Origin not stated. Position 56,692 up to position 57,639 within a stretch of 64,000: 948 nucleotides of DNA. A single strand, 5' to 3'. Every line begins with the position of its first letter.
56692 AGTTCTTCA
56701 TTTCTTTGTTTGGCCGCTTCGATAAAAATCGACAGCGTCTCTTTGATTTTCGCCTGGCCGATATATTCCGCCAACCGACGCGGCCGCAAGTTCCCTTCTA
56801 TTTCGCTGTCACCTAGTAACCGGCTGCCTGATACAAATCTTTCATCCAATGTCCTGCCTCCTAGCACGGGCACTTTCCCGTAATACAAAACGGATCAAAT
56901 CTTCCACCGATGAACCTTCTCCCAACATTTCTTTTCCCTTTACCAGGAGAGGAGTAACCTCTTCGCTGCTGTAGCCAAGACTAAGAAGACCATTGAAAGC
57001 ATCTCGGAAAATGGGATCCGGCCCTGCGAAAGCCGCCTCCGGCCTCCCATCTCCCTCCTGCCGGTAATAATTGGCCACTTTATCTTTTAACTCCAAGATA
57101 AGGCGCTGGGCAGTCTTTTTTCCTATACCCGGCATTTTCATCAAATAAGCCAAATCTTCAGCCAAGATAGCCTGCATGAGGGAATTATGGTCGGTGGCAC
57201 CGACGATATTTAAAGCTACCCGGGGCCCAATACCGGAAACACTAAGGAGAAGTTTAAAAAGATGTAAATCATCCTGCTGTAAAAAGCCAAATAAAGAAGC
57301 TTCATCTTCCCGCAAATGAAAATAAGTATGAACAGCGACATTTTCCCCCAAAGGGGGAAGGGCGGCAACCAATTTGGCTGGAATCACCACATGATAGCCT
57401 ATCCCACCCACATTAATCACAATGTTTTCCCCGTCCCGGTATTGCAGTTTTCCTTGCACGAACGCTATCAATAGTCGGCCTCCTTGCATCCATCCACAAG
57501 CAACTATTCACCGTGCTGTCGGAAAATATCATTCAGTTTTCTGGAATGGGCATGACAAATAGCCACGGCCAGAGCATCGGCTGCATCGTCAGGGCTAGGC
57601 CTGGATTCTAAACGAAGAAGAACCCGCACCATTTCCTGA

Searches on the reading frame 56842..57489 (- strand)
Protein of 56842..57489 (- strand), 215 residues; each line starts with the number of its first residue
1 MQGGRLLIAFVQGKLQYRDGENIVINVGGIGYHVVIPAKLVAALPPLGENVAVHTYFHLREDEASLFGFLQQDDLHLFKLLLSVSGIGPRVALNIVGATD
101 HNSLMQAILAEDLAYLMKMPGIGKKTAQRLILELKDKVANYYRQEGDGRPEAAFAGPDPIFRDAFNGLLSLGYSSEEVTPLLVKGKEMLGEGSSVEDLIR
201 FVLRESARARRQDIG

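Call 51: search_protein_families(library=pfam, proteins=[window:56842-57489:-], max_evalue=0.001)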
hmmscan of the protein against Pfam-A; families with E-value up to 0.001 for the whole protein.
window:56842-57489:- (215 aa): 7 families
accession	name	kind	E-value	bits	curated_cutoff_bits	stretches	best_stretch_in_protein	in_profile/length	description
PF14520.12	HHH_5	-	1.1e-16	61.5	27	1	78-136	1-57/57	Helix-hairpin-helix domain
PF01330.27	RuvA_N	-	5.2e-16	58.9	23.6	1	8-68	2-61/61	RuvA N terminal domain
PF21176.3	RecR_HhH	-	1.1e-05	25.6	27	1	116-134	8-26/45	RecR, helix-hairpin-helix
PF02371.22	Transposase_20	-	2.7e-05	24.9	21.3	0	115-136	3-24/87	Transposase IS116/IS110/IS902 family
PF00633.29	HHH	-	9.8e-05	22.5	24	0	116-130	13-27/30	Helix-hairpin-helix motif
PF07499.19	RuvA_C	-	0.00015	22.6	24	1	162-204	4-44/47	RuvA, C-terminal domain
PF12836.13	HHH_3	-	0.00051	20.5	27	0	79-98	14-33/65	Helix-hairpin-helix motif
